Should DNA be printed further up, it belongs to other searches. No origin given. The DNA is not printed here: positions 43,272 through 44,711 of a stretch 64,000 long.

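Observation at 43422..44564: Single-chain mitochondrial-type PheRS in a bacterium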

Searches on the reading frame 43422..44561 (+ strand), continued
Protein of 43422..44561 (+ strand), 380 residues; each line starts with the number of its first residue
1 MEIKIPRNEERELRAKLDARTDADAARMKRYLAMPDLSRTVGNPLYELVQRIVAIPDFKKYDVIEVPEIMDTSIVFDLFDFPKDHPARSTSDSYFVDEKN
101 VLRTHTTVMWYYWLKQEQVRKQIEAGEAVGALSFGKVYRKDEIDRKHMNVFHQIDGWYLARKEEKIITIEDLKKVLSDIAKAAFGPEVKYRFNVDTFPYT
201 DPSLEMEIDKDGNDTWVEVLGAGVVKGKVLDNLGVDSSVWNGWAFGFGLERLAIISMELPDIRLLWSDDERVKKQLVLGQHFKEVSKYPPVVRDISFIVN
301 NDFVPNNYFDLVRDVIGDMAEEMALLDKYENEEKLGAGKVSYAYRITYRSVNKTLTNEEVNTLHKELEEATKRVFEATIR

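Call 30: search_protein_families(library=ncbifam, proteins=[P0121, P0126, P0130, P0205, P0150, P0140, P0139, P0164, P0158, P0142], max_evalue=1e-20)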
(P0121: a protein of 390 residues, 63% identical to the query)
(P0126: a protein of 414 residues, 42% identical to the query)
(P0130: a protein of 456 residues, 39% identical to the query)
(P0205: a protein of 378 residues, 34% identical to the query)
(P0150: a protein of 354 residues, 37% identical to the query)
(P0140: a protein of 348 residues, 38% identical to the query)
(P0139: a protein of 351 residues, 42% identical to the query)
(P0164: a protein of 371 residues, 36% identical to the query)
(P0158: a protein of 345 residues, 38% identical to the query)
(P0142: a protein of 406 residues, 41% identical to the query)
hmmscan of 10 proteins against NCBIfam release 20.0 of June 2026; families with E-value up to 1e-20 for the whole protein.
P0121 (390 aa): 5 families
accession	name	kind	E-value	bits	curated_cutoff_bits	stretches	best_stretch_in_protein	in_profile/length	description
TIGR00469.1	pheS_mito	equivalog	1.7e-78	264.3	258.35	1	199-386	256-448/451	phenylalanine--tRNA ligase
NF051887.1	PheS_related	equivalog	2.6e-73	247.1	300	1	72-375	32-340/349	PheS-related mystery ligase SrmL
TIGR00468.1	pheS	equivalog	4.8e-50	170.6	237.45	1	57-286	74-322/324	phenylalanine--tRNA ligase subunit alpha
NF003210.0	PRK04172.1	equivalog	4.9e-40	137.8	350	1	112-287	332-492/496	phenylalanine--tRNA ligase subunit alpha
TIGR00472.1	pheT_bact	equivalog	6.3e-21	74.3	402.65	1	285-390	694-798/798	phenylalanine--tRNA ligase subunit beta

P0126 (414 aa): 4 families
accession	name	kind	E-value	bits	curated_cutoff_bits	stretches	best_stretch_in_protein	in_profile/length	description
NF051887.1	PheS_related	equivalog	3.6e-75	253.2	300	1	93-406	33-347/349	PheS-related mystery ligase SrmL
TIGR00469.1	pheS_mito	equivalog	6.4e-61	206.4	258.35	1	225-408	262-446/451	phenylalanine--tRNA ligase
TIGR00468.1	pheS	equivalog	1.9e-49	168.7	237.45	1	131-302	158-318/324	phenylalanine--tRNA ligase subunit alpha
NF003210.0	PRK04172.1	equivalog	3.9e-37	128.2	350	1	132-299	332-484/496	phenylalanine--tRNA ligase subunit alpha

P0130 (456 aa): 4 families
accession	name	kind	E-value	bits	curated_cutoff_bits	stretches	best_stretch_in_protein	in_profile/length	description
NF051887.1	PheS_related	equivalog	9.4e-65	219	300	1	113-447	11-346/349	PheS-related mystery ligase SrmL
TIGR00469.1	pheS_mito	equivalog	6.9e-52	176.6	258.35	1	253-440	245-436/451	phenylalanine--tRNA ligase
TIGR00468.1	pheS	equivalog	3.5e-45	154.6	237.45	1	74-348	30-319/324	phenylalanine--tRNA ligase subunit alpha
NF003210.0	PRK04172.1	equivalog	2.9e-27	95.6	350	1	168-346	323-486/496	phenylalanine--tRNA ligase subunit alpha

P0205 (378 aa): 3 families
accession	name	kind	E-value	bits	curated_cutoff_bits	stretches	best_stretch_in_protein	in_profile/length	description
NF051887.1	PheS_related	equivalog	1.9e-120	402.1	300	1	22-370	2-347/349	PheS-related mystery ligase SrmL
TIGR00469.1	pheS_mito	equivalog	8.1e-49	166.5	258.35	1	173-366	254-440/451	phenylalanine--tRNA ligase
TIGR00468.1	pheS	equivalog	2.5e-26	92.7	237.45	1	82-263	149-323/324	phenylalanine--tRNA ligase subunit alpha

P0150 (354 aa): 4 families
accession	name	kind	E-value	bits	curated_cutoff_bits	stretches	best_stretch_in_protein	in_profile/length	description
TIGR00469.1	pheS_mito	equivalog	2e-78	264.1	258.35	2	167-343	254-441/451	phenylalanine--tRNA ligase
NF051887.1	PheS_related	equivalog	1.6e-74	251.2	300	1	23-346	11-347/349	PheS-related mystery ligase SrmL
TIGR00468.1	pheS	equivalog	1.6e-51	175.5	237.45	1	11-254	59-322/324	phenylalanine--tRNA ligase subunit alpha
NF003210.0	PRK04172.1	equivalog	1.1e-32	113.6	350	1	80-254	330-491/496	phenylalanine--tRNA ligase subunit alpha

P0140 (348 aa): 4 families
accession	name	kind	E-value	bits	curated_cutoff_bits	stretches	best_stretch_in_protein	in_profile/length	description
TIGR00469.1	pheS_mito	equivalog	6.5e-92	308.5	258.35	2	163-345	259-449/451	phenylalanine--tRNA ligase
NF051887.1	PheS_related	equivalog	6.1e-69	232.7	300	1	19-341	10-348/349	PheS-related mystery ligase SrmL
TIGR00468.1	pheS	equivalog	1.7e-44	152.4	237.45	1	75-246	156-323/324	phenylalanine--tRNA ligase subunit alpha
NF003210.0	PRK04172.1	equivalog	2.5e-35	122.3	350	1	74-245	328-491/496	phenylalanine--tRNA ligase subunit alpha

P0139 (351 aa): 4 families
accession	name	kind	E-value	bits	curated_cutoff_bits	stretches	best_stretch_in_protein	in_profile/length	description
TIGR00469.1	pheS_mito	equivalog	3.6e-84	283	258.35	2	160-348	258-449/451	phenylalanine--tRNA ligase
NF051887.1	PheS_related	equivalog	2.1e-81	273.8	300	1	26-343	9-347/349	PheS-related mystery ligase SrmL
TIGR00468.1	pheS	equivalog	4.8e-53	180.5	237.45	1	85-243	157-322/324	phenylalanine--tRNA ligase subunit alpha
NF003210.0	PRK04172.1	equivalog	2.1e-43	148.9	350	1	85-242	330-490/496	phenylalanine--tRNA ligase subunit alpha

P0164 (371 aa): 4 families
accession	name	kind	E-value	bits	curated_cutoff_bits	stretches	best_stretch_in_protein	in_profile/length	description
TIGR00469.1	pheS_mito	equivalog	3.4e-90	302.9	258.35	2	188-368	258-449/451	phenylalanine--tRNA ligase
NF051887.1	PheS_related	equivalog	4.9e-61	206.8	300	1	32-363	10-347/349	PheS-related mystery ligase SrmL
TIGR00468.1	pheS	equivalog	9.5e-40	136.8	237.45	1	33-270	71-323/324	phenylalanine--tRNA ligase subunit alpha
NF003210.0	PRK04172.1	equivalog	6.3e-30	104.5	350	1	91-267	330-489/496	phenylalanine--tRNA ligase subunit alpha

P0158 (345 aa): 4 families
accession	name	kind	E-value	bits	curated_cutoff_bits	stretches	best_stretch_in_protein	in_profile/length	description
TIGR00469.1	pheS_mito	equivalog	1.5e-91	307.3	258.35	2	152-341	251-448/451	phenylalanine--tRNA ligase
NF051887.1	PheS_related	equivalog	1.2e-67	228.5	300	1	19-337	9-347/349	PheS-related mystery ligase SrmL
TIGR00468.1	pheS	equivalog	6.5e-48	163.6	237.45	1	36-243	84-323/324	phenylalanine--tRNA ligase subunit alpha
NF003210.0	PRK04172.1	equivalog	2.3e-34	119.1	350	1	80-243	332-492/496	phenylalanine--tRNA ligase subunit alpha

P0142 (406 aa): 4 families
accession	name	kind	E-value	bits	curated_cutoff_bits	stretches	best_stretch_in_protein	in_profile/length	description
TIGR00469.1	pheS_mito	equivalog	2.6e-102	342.8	258.35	2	215-397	257-443/451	phenylalanine--tRNA ligase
NF051887.1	PheS_related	equivalog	5.2e-74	249.4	300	1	65-398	8-347/349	PheS-related mystery ligase SrmL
TIGR00468.1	pheS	equivalog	4.4e-52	177.3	237.45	1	71-303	71-323/324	phenylalanine--tRNA ligase subunit alpha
NF003210.0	PRK04172.1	equivalog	2.6e-34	118.9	350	1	130-302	331-491/496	phenylalanine--tRNA ligase subunit alpha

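Call 31: list_cluster_members(proteins=[P0121, P0126, P0130, P0205, P0150, P0140, P0139, P0164, P0158, P0142])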
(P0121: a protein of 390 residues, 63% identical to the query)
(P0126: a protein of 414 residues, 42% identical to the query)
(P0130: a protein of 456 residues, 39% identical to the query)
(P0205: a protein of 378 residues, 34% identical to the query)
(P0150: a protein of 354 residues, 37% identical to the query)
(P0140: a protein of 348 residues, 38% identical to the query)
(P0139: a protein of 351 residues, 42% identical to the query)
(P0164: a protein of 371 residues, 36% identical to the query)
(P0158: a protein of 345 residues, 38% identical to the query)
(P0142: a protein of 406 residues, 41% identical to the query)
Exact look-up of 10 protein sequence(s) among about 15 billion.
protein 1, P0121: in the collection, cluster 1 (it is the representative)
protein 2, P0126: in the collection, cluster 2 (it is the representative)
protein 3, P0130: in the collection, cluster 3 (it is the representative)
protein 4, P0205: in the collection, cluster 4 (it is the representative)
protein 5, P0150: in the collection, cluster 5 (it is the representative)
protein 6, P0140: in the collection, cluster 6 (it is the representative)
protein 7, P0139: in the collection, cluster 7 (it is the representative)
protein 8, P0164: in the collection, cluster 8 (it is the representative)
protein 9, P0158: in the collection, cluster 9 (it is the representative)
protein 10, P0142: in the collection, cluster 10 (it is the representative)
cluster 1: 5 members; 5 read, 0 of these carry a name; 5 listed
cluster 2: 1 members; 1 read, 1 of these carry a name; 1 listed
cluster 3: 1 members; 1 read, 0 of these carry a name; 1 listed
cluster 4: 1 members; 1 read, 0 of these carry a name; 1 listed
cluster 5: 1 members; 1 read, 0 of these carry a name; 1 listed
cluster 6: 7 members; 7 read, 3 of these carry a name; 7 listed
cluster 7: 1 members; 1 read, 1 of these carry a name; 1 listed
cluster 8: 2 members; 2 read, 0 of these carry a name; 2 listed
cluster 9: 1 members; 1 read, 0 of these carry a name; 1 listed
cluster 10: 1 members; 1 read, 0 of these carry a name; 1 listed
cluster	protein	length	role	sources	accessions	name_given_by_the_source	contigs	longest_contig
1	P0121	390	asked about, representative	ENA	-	-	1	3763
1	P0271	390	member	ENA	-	-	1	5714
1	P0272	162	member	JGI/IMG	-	-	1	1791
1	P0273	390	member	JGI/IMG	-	-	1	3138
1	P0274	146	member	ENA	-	-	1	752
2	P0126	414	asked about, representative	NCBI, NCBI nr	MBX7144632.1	MAG: hypothetical protein K1X79_09295 [Oligoflexia bacterium] | hypothetical protein [Oligoflexia bacterium]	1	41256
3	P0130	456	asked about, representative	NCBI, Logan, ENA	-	-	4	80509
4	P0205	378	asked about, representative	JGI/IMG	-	-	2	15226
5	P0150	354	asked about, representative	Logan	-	-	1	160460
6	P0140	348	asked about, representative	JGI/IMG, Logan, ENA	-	phenylalanyl-tRNA synthetase alpha chain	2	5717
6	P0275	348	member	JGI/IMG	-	phenylalanyl-tRNA synthetase alpha chain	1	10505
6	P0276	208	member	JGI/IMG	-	phenylalanyl-tRNA synthetase alpha chain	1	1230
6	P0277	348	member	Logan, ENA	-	-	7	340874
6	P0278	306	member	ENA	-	-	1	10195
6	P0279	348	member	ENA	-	-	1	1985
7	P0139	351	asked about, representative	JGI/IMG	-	phenylalanyl-tRNA synthetase alpha chain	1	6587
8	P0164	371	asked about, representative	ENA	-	-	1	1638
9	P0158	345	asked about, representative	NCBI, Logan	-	-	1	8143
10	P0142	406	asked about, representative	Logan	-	-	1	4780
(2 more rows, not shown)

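Call 32: find_encoding_contigs(protein=P0205, flank=8000, max_places=2)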
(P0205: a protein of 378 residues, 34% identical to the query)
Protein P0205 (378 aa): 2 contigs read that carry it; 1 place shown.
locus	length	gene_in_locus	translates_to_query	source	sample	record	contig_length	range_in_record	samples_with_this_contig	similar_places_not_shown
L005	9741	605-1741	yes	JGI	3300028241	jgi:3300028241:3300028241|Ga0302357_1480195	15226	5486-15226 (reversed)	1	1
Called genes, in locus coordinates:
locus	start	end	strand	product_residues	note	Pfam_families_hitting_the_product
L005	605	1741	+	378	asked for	PF01409:tRNA-synt_2d, PF03147:FDX-ACB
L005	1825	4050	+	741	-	-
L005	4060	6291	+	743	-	-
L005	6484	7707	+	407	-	PF00078:RVT_1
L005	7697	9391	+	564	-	-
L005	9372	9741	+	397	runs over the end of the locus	PF07894:SACK1 (faint), PF11495:TrmB_EBD_N (faint), PF13091:PLDc_2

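Call 33: find_encoding_contigs(protein=P0126, flank=10000, max_places=2)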
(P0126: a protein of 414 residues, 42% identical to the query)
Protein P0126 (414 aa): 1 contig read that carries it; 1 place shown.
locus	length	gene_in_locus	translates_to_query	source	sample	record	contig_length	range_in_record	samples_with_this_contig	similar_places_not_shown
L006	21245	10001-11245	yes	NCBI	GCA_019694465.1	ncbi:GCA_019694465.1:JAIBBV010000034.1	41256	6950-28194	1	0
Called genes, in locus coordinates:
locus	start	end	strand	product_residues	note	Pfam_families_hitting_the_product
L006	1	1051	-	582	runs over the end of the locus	-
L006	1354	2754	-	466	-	PF01546:Peptidase_M20, PF07687:M20_dimer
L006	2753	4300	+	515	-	PF04107:GCS2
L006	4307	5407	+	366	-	PF02746:MR_MLE_N, PF13378:MR_MLE_C, PF26685:DUF8230_C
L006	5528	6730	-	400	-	PF02746:MR_MLE_N, PF26685:DUF8230_C, PF13378:MR_MLE_C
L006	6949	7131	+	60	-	-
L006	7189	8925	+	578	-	-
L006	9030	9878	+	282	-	PF13354:Beta-lactamase2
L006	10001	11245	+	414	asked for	PF01409:tRNA-synt_2d, PF03147:FDX-ACB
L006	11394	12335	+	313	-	-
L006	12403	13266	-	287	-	-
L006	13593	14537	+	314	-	-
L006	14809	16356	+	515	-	-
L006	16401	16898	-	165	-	PF00254:FKBP_C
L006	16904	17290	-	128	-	PF00571:CBS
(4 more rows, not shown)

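Call 35: find_encoding_contigs(protein=P0277, flank=10000, max_places=1)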
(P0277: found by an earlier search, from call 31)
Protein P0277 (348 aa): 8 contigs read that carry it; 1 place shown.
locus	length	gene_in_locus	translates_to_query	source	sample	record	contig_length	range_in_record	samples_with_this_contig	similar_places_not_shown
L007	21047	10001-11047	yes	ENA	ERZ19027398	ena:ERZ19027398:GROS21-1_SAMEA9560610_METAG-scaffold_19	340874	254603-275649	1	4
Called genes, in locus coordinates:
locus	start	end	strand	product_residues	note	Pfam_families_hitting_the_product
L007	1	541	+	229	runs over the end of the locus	-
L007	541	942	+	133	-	-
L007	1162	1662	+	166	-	-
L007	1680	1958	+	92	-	-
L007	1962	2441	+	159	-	-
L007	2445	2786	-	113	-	-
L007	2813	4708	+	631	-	PF00176:SNF2-rel_dom, PF00270:DEAD (faint), PF04851:ResIII, PF00271:Helicase_C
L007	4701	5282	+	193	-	-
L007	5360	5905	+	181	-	PF18894:PhageMetallopep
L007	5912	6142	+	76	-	-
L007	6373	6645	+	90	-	-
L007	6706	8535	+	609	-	-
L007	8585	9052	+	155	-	-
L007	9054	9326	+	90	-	-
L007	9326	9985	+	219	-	PF14284:PcfJ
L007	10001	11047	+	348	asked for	PF01409:tRNA-synt_2d, PF03147:FDX-ACB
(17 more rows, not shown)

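Call 36: find_encoding_contigs(protein=P0130, flank=10000, max_places=1)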
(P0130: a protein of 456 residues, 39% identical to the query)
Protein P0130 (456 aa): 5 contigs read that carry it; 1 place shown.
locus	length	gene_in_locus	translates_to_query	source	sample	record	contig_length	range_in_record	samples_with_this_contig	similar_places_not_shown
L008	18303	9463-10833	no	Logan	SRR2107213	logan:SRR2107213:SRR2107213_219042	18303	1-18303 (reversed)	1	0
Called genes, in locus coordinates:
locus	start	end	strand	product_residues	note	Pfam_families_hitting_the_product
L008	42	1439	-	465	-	PF02874:ATP-synt_ab_N (weak), PF00006:ATP-synt_ab, PF22919:ATP-synt_VA_C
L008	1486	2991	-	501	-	PF00006:ATP-synt_ab, PF06745:ATPase (faint), PF00306:ATP-synt_ab_C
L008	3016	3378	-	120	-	-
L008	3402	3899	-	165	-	-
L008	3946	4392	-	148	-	PF00137:ATP-synt_C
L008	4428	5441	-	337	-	PF00119:ATP-synt_A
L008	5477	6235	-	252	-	PF00231:ATP-synt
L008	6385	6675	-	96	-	PF02823:ATP-synt_DE_N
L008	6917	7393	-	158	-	-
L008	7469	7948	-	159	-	PF00293:NUDIX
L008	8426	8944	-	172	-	-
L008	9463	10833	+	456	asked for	PF01409:tRNA-synt_2d, PF03147:FDX-ACB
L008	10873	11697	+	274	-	-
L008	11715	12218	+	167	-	PF22769:DCD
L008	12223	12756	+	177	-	PF22769:DCD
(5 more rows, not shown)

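Call 41: find_related_loci(query=A1, collection=viral_contigs, flank=3000)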
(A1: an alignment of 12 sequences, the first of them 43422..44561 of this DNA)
Query A1 (380 aa) in viral_contigs; peptide patterns used: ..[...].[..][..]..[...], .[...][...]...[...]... (x = any residue, [..] = any of these).
99 stretches matched a pattern; 34 encode a relative of the query (tblastn E <= 1e-3); 34 distinct loci.
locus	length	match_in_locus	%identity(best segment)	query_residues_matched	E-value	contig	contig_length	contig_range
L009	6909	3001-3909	41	58-380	2e-71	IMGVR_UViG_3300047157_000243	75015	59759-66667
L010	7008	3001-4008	37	35-380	6e-70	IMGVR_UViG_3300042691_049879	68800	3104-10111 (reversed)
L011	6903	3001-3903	40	58-380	6e-70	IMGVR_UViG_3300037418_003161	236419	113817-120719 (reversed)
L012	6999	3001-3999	37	27-362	4e-62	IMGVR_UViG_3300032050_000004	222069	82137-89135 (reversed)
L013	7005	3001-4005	35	17-374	1e-61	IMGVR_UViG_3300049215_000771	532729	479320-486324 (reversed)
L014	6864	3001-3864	40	75-369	1e-61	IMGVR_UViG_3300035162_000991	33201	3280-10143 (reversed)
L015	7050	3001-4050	36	35-380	6e-61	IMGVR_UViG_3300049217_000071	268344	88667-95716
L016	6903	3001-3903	39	36-354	7e-60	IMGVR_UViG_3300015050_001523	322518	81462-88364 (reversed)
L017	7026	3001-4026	35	1-357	2e-59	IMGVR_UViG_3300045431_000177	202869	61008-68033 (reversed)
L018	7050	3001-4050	35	37-370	4e-59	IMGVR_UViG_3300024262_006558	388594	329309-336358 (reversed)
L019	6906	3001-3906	36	76-380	5e-58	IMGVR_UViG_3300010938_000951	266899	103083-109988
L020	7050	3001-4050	34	35-380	5e-58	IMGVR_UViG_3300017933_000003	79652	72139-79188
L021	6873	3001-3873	37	76-369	2e-57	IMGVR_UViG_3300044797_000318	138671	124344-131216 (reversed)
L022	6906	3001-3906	36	76-380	9e-57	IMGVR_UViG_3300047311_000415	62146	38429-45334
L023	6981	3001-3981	36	34-371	2e-56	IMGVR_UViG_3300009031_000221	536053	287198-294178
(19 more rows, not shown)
